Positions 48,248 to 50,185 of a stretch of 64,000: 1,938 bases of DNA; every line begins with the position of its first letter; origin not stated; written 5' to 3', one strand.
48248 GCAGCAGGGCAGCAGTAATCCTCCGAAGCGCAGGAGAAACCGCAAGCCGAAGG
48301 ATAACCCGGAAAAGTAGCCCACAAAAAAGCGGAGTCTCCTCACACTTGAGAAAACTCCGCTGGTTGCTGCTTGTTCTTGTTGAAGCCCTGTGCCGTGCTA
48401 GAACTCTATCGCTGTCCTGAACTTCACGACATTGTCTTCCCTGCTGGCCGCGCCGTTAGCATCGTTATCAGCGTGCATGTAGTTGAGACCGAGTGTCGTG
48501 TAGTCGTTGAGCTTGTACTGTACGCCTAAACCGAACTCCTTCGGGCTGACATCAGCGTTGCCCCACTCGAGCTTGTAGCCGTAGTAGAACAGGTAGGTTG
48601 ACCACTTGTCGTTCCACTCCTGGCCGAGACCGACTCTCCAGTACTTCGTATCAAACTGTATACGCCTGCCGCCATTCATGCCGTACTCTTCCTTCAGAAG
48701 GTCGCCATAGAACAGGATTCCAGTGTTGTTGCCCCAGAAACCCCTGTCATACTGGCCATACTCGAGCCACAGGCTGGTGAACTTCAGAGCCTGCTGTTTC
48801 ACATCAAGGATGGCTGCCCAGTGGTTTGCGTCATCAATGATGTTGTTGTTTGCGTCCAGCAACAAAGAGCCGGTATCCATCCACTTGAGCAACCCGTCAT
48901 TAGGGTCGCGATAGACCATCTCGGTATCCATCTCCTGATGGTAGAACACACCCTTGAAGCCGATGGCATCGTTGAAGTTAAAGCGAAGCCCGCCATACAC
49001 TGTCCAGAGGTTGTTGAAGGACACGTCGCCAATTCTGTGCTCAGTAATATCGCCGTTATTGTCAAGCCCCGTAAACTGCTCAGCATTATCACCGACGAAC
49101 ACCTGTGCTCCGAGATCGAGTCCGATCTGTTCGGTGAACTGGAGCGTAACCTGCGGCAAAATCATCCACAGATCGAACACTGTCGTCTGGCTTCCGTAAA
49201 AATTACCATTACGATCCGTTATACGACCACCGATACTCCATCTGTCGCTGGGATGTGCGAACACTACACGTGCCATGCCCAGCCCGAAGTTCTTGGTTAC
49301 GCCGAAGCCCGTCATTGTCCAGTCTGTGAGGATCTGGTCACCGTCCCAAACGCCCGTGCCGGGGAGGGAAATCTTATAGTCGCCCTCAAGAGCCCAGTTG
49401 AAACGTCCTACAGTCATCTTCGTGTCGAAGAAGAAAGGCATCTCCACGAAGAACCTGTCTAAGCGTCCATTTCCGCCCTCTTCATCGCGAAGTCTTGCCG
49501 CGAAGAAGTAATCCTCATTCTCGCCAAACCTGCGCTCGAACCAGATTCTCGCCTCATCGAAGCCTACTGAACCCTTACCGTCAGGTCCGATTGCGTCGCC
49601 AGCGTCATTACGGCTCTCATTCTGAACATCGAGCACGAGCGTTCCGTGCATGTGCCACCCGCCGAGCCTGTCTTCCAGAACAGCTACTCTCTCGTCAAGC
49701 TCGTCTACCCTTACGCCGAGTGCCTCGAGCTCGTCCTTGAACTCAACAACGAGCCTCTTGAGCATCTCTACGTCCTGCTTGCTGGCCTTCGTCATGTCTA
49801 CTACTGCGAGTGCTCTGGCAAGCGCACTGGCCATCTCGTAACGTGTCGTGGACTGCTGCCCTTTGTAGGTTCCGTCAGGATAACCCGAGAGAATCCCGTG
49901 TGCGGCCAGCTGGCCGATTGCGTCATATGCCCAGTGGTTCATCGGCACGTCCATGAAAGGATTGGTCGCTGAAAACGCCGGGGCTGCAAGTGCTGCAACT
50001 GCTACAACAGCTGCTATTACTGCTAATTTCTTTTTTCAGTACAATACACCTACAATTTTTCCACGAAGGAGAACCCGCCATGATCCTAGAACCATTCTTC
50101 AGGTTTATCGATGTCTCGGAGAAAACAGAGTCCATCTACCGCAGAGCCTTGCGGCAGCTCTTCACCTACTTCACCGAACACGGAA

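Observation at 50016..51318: Candidate recombinase-driven inversion cassette that carries the only promoter, leader, RBS and ATG for two alternative SLH porins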

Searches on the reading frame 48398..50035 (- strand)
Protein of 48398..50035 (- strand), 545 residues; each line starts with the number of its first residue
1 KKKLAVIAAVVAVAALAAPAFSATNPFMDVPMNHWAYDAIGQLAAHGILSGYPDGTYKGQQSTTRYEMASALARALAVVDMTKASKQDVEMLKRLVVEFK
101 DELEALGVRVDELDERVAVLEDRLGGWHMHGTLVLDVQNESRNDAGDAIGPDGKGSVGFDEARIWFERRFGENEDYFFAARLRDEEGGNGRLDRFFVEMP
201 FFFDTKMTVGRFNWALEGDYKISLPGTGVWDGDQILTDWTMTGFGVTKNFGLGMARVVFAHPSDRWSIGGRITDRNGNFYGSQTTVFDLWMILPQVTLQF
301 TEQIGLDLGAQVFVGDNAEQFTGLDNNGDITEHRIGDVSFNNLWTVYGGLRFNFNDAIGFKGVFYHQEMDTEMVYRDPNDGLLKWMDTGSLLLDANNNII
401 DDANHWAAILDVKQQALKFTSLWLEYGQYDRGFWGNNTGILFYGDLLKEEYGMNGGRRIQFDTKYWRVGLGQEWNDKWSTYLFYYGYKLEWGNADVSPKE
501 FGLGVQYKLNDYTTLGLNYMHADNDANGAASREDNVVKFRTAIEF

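Call 7: search_protein_families(library=pfam, proteins=[window:48398-50035:-])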
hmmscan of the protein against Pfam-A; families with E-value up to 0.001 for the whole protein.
window:48398-50035:- (545 aa): 2 families
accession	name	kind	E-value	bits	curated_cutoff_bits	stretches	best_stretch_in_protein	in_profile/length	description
PF00395.25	SLH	-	1.2e-10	41.7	20.8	1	26-69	1-44/44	S-layer homology domain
PF13609.12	Porin_4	-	7.5e-05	23.1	27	1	461-526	246-309/310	Gram-negative porin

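Call 10: find_homologous_proteins(query=window:48401-50035:-, max_evalue=1e-30)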
Query seq(545 aa) (545 aa): 880 proteins with E <= 1e-30 among 8000 candidates; the best 120 are listed.
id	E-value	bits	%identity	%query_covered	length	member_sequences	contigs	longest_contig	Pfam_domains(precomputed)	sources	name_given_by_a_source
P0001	0.0e+0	1197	100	94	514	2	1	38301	PF00395.26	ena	-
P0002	1.4e-260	884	73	100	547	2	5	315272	PF00395.26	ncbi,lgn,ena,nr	ncbi:MAG: S-layer homology domain-containing protein [Synergistaceae bacterium]|nr:S-layer homology 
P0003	2.2e-252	857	70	100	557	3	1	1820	PF00395.26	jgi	jgi:hypothetical protein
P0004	1.4e-250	851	71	100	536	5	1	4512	PF00395.26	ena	-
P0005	2.2e-246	838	70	100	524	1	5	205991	PF00395.26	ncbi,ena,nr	ncbi:MAG: S-layer homology domain-containing protein [Synergistaceae bacterium]|nr:S-layer homology 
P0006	1.5e-241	822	70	100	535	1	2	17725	PF00395.26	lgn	-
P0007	2.8e-240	817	71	100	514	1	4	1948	PF00395.26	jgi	jgi:hypothetical protein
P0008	5.8e-236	803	69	100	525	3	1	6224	PF00395.26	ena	-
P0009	1.5e-234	798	67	96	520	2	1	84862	PF00395.26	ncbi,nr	ncbi:MAG: S-layer homology domain-containing protein [Synergistaceae bacterium]|nr:S-layer homology 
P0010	4.0e-229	781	68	99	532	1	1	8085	PF00395.26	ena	-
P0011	2.4e-226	771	66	96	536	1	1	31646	PF00395.26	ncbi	-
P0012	4.6e-226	770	67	100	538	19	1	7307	PF00395.26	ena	-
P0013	4.3e-225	767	65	100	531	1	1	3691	PF00395.26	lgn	-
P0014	5.9e-224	764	65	100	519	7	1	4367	PF00395.26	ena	-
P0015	1.4e-223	762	66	96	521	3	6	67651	PF00395.26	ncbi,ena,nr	ncbi:MAG: S-layer homology domain-containing protein [Synergistaceae bacterium]|nr:S-layer homology 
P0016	2.0e-223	762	66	100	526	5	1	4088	PF00395.26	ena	-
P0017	9.6e-223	760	64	100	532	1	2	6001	PF00395.26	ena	-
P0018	1.3e-222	759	66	100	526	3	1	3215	PF00395.26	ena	-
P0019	1.4e-222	759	65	100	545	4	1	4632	PF00395.26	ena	-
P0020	4.2e-219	748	64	100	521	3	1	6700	PF00395.26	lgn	-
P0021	5.9e-219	747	66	100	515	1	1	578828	PF00395.26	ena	-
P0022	3.7e-218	744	65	97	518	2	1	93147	PF00395.26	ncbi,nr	ncbi:MAG: S-layer homology domain-containing protein [Synergistaceae bacterium]|nr:S-layer homology 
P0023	6.6e-218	744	64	100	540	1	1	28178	PF00395.26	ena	-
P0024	1.6e-217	742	65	100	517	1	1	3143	PF00395.26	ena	-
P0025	1.4e-215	736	65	100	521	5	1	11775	PF00395.26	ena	-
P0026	1.2e-214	733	63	100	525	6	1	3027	PF00395.26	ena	-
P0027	2.1e-214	732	62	100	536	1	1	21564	PF00395.26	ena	-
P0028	6.0e-214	730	64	100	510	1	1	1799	PF00395.26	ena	-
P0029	1.7e-213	729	62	100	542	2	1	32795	PF00395.26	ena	-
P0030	4.2e-213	728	63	100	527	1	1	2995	PF00395.26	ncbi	-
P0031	1.9e-212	726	61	100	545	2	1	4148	PF00395.26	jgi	jgi:hypothetical protein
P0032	1.9e-212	726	61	100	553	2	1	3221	PF00395.26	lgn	-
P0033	1.0e-211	723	65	96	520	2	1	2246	PF00395.26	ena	-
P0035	1.7e-211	722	63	100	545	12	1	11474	PF00395.26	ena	-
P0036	1.0e-206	707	62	100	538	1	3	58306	PF00395.26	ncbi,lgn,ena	-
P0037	1.4e-202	693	60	100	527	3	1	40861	PF00395.26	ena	-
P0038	4.0e-202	691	59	100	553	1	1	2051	PF00395.26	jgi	-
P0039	5.1e-202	691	62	100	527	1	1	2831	PF00395.26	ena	-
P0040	8.2e-202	690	59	96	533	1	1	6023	PF00395.26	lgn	-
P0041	9.7e-202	690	61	96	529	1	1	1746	PF00395.26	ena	-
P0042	2.5e-201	689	59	100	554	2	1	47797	PF00395.26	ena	-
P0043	2.6e-201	689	58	100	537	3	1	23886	PF00395.26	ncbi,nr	ncbi:MAG: S-layer homology domain-containing protein [Synergistaceae bacterium]|nr:S-layer homology 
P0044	8.4e-201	687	60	100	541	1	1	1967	PF00395.26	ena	-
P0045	1.1e-199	683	59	96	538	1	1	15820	PF00395.26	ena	-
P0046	1.5e-199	683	58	100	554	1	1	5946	PF00395.26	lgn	-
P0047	2.2e-199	682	60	100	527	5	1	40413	PF00395.26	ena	-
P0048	8.7e-198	677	60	100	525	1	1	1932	PF00395.26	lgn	-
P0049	6.5e-197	674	61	96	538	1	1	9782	PF00395.26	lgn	-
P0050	1.8e-196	673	58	100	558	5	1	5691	PF00395.26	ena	-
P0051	6.7e-196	671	58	96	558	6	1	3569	PF00395.26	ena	-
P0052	7.5e-196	671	57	100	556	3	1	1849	PF00395.26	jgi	jgi:hypothetical protein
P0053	3.9e-195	668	56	100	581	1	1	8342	PF00395.26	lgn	-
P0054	4.0e-195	668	58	96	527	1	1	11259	PF00395.26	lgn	-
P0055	1.6e-194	666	58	100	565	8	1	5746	PF00395.26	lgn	-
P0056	2.5e-193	662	56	100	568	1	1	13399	PF00395.26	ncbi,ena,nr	ncbi:MAG: S-layer homology domain-containing protein [Synergistaceae bacterium]|nr:S-layer homology 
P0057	4.2e-193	662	58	100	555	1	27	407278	PF00395.26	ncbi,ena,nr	ncbi:MAG: S-layer homology domain-containing protein [Synergistaceae bacterium]|nr:S-layer homology 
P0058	6.1e-193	661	59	100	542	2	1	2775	PF00395.26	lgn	-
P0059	7.0e-193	661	57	100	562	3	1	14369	PF00395.26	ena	-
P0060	9.1e-193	661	57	100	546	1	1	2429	PF00395.26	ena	-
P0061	2.2e-192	659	57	100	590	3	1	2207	PF00395.26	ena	-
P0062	2.1e-191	656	58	100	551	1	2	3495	PF00395.26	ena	-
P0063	2.2e-190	653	56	96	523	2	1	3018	PF00395.26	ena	-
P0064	2.9e-190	652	56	96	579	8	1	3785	PF00395.26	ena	-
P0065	6.0e-190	651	59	100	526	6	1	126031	PF00395.26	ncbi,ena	-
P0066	1.3e-189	650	55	96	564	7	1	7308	PF00395.26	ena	-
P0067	2.0e-189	650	58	100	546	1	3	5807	PF00395.26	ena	-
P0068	2.8e-189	649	56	100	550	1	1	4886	PF00395.26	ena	-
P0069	3.5e-189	649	54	100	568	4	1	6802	PF00395.26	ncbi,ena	-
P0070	3.7e-189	649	56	100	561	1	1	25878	PF00395.26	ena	-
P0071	8.1e-189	648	56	96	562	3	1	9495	PF00395.26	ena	-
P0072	1.1e-188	647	55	96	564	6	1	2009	PF00395.26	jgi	jgi:hypothetical protein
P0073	1.7e-188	646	56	100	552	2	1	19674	PF00395.26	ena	-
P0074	4.3e-188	645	57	100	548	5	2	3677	PF00395.26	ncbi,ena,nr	ncbi:MAG: S-layer homology domain-containing protein [Synergistaceae bacterium]|nr:S-layer homology 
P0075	4.9e-188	645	56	100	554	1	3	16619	PF00395.26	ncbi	-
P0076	5.1e-188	645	56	100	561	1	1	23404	PF00395.26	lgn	-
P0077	6.5e-188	645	56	100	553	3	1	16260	PF00395.26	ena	-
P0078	8.3e-188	644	56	96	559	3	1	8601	PF00395.26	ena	-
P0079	1.8e-187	643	55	96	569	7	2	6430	PF00395.26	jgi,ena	-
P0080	7.2e-187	641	58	100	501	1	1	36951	PF00395.26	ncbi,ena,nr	ncbi:MAG: S-layer homology domain-containing protein [Synergistaceae bacterium]|nr:S-layer homology 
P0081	8.9e-187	641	59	100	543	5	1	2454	PF00395.26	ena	-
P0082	3.3e-186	639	56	100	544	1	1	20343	PF00395.26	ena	-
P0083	3.8e-184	632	54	96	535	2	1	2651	PF00395.26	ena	-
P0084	1.1e-183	631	55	100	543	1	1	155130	PF00395.26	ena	-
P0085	1.3e-183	630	55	96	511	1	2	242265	PF00395.26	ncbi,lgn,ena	-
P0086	1.8e-183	630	57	100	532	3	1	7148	PF00395.26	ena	-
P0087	2.2e-183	630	53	96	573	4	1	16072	PF00395.26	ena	-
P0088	4.4e-183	629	55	97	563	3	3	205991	PF00395.26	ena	-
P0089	8.3e-183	628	55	100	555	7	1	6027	PF00395.26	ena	-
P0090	1.0e-182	627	57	100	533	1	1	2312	PF00395.26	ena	-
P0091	6.4e-182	625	56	100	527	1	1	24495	PF00395.26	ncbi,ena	-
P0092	7.3e-182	625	57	100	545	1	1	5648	PF00395.26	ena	-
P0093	8.1e-182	624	57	100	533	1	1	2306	PF00395.26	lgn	-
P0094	8.9e-182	624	57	100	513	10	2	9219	PF00395.26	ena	-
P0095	2.2e-181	623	56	100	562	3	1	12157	PF00395.26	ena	-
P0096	2.6e-181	623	56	100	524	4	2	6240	PF00395.26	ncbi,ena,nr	ncbi:MAG: S-layer homology domain-containing protein [Synergistaceae bacterium]|nr:S-layer homology 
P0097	1.1e-178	614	52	96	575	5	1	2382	PF00395.26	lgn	-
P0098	1.3e-178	614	56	100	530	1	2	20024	PF00395.26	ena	-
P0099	5.0e-178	612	54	100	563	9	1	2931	PF00395.26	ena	-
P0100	9.1e-178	611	55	100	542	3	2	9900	PF00395.26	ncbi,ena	-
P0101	3.7e-177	609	56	100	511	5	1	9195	PF00395.26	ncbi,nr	ncbi:MAG: S-layer homology domain-containing protein [Synergistaceae bacterium]|nr:S-layer homology 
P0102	3.8e-177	609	57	94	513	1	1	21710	PF00395.26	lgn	-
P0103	5.5e-177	608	56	100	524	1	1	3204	PF00395.26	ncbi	-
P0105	3.3e-175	603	52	100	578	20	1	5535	PF00395.26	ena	-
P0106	6.2e-175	602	54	100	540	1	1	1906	PF00395.26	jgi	-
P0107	3.0e-174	599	55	100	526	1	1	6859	PF00395.26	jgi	-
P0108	3.4e-173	596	54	100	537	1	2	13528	PF00395.26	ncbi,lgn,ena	-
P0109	1.3e-170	587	52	100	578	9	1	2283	PF00395.26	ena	-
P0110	4.4e-169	582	52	100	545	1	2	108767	PF00395.26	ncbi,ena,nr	ncbi:MAG: S-layer homology domain-containing protein [Synergistaceae bacterium]|nr:S-layer homology 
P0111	4.5e-167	576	52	100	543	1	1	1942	PF00395.26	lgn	-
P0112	1.2e-165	571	55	94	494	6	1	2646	PF00395.26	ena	-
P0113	1.4e-165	571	52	100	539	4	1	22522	PF00395.26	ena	-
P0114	1.4e-164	568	52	100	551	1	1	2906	PF00395.26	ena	-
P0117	1.6e-159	551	51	96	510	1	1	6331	PF00395.26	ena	-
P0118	2.7e-159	550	51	100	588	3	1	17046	PF00395.26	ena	-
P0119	3.7e-157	543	50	100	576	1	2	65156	PF00395.26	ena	-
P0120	1.2e-156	541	51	100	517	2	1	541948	PF00395.26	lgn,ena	-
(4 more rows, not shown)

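Call 12: find_encoding_contigs(protein=P0088, flank=7000, max_places=4)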
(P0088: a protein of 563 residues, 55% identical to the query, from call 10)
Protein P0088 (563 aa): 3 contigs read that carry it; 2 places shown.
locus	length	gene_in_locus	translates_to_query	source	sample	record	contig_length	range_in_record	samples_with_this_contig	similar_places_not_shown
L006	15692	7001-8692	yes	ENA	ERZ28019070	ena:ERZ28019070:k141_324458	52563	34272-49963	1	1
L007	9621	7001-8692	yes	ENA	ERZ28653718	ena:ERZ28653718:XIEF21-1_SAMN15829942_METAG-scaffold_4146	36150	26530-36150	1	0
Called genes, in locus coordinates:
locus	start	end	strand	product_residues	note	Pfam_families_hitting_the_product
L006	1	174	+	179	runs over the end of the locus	-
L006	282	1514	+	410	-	PF14691:Fer4_20, PF01946:Thi4 (faint), PF00070:Pyr_redox (faint), PF07992:Pyr_redox_2, PF13450:NAD_binding_8 (weak), PF13738:Pyr_redox_3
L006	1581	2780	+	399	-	PF01139:RtcB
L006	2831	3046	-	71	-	-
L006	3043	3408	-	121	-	PF05973:Gp49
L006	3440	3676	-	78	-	-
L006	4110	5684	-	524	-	PF00395:SLH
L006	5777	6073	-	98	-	-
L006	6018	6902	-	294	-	PF02899:Phage_int_SAM_1 (weak), PF00589:Phage_integrase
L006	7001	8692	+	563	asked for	PF00395:SLH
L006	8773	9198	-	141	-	-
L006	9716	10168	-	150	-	PF13840:ACT_7 (faint), PF01842:ACT, PF22468:ACT_9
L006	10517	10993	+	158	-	PF01899:MNHE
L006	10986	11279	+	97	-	PF04066:MrpF_PhaF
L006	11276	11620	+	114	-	PF03334:PhaG_MnhG_YufB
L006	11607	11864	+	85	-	PF13244:MbhD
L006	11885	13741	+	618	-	-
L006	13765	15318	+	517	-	-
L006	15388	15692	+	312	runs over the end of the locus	PF20501:MbhE, PF04039:MnhB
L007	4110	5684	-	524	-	PF00395:SLH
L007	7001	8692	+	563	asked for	PF00395:SLH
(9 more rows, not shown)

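Call 13: find_encoding_contigs(protein=P0022, flank=7000, max_places=4)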
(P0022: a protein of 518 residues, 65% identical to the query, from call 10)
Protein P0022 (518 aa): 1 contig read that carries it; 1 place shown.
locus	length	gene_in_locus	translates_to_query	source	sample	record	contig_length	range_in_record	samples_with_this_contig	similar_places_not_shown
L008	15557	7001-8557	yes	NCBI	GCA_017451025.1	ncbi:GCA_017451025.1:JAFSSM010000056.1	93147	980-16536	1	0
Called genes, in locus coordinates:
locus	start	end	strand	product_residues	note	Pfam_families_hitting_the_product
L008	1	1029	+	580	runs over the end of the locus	PF05580:Peptidase_S55 (faint)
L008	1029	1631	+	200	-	PF02223:Thymidylate_kin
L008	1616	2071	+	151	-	PF03885:DUF327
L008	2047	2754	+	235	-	PF13177:DNA_pol3_delta2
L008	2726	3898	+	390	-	PF04468:PSP1, PF28472:PSP1_3rd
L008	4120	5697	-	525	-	PF00395:SLH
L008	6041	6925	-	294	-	PF02899:Phage_int_SAM_1, PF13495:Phage_int_SAM_4, PF00589:Phage_integrase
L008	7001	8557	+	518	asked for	PF00395:SLH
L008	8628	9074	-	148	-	PF01842:ACT, PF22468:ACT_9, PF13840:ACT_7 (weak), PF22468:ACT_9 (weak)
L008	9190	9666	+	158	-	PF01899:MNHE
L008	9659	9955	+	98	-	PF04066:MrpF_PhaF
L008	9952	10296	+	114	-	PF03334:PhaG_MnhG_YufB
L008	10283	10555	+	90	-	PF13244:MbhD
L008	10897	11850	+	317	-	PF20501:MbhE, PF04039:MnhB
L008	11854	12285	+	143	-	PF00420:Oxidored_q2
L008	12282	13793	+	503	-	PF00361:Proton_antipo_M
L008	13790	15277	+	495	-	PF00361:Proton_antipo_M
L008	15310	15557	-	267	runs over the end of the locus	-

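Call 20: list_cluster_members(proteins=[P0001, P0002, P0088, P0005, P0022, P0008, P0004, P0013, P0010, P0033])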
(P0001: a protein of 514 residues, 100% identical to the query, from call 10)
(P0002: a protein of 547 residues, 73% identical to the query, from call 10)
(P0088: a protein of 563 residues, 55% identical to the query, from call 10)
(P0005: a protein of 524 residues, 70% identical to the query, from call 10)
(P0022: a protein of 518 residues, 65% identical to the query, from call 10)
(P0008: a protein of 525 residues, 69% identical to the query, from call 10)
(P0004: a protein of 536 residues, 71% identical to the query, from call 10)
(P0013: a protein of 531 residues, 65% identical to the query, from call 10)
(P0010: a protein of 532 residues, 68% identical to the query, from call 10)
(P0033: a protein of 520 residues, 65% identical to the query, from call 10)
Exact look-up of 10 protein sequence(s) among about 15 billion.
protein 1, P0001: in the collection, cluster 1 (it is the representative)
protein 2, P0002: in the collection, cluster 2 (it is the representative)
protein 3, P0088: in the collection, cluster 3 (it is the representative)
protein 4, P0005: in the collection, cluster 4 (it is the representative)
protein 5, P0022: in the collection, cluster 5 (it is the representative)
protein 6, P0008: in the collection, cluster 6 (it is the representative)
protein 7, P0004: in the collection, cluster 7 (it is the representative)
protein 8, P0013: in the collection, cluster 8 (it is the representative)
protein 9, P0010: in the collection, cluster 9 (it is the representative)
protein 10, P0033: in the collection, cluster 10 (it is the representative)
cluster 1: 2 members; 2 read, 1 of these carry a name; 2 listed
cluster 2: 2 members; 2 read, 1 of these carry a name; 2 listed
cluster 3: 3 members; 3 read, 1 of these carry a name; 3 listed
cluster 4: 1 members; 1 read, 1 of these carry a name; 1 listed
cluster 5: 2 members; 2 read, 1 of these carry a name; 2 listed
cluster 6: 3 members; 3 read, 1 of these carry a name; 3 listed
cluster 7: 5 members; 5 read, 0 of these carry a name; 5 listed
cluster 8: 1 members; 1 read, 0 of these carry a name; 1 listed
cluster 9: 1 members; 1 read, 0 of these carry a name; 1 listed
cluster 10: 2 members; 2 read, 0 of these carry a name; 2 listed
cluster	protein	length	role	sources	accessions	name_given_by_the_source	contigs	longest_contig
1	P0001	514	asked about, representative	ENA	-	-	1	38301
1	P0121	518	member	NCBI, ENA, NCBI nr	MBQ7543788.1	MAG: S-layer homology domain-containing protein [Synergistaceae bacterium] | S-layer homology domain-containing protein [Synergistaceae bacterium]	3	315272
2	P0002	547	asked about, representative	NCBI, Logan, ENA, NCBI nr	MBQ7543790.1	MAG: S-layer homology domain-containing protein [Synergistaceae bacterium] | S-layer homology domain-containing protein [Synergistaceae bacterium]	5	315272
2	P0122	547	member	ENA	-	-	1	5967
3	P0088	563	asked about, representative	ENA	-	-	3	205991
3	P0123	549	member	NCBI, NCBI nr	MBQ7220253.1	MAG: S-layer homology domain-containing protein [Synergistaceae bacterium] | S-layer homology domain-containing protein [Synergistaceae bacterium]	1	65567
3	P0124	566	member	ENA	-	-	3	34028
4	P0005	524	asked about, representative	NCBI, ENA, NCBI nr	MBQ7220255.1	MAG: S-layer homology domain-containing protein [Synergistaceae bacterium] | S-layer homology domain-containing protein [Synergistaceae bacterium]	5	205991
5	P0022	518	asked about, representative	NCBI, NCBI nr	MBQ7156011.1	MAG: S-layer homology domain-containing protein [Synergistaceae bacterium] | S-layer homology domain-containing protein [Synergistaceae bacterium]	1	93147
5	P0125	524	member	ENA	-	-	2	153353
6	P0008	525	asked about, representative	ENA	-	-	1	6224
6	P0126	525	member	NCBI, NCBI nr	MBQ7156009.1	MAG: S-layer homology domain-containing protein [Synergistaceae bacterium] | S-layer homology domain-containing protein [Synergistaceae bacterium]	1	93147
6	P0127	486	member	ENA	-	-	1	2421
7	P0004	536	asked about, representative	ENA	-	-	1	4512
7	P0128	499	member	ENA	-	-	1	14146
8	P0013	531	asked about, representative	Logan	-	-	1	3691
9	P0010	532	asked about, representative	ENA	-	-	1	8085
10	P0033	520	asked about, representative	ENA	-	-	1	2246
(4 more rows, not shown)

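Call 38: find_encoding_contigs(protein=P0021, flank=5000, max_places=3)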
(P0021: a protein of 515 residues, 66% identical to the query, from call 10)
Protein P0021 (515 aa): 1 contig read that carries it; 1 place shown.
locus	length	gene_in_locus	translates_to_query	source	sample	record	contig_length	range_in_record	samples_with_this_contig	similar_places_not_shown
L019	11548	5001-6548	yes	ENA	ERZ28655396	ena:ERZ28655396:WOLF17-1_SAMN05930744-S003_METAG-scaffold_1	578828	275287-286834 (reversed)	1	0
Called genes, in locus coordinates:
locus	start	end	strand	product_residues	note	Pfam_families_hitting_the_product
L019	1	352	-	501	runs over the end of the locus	PF00361:Proton_antipo_M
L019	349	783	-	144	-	PF00420:Oxidored_q2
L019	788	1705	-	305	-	PF20501:MbhE, PF04039:MnhB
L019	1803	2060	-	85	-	PF13244:MbhD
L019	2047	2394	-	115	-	PF03334:PhaG_MnhG_YufB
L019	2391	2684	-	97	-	PF04066:MrpF_PhaF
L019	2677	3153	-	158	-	PF01899:MNHE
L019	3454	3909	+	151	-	PF01842:ACT, PF22468:ACT_9, PF13840:ACT_7 (weak), PF01842:ACT (weak), PF22468:ACT_9 (weak)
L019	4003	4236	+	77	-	-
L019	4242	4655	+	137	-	PF01850:PIN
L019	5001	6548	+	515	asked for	PF00395:SLH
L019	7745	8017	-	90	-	-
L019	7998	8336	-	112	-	PF04365:BrnT_toxin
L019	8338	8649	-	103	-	PF14131:DUF4298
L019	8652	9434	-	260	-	PF02567:PhzC-PhzF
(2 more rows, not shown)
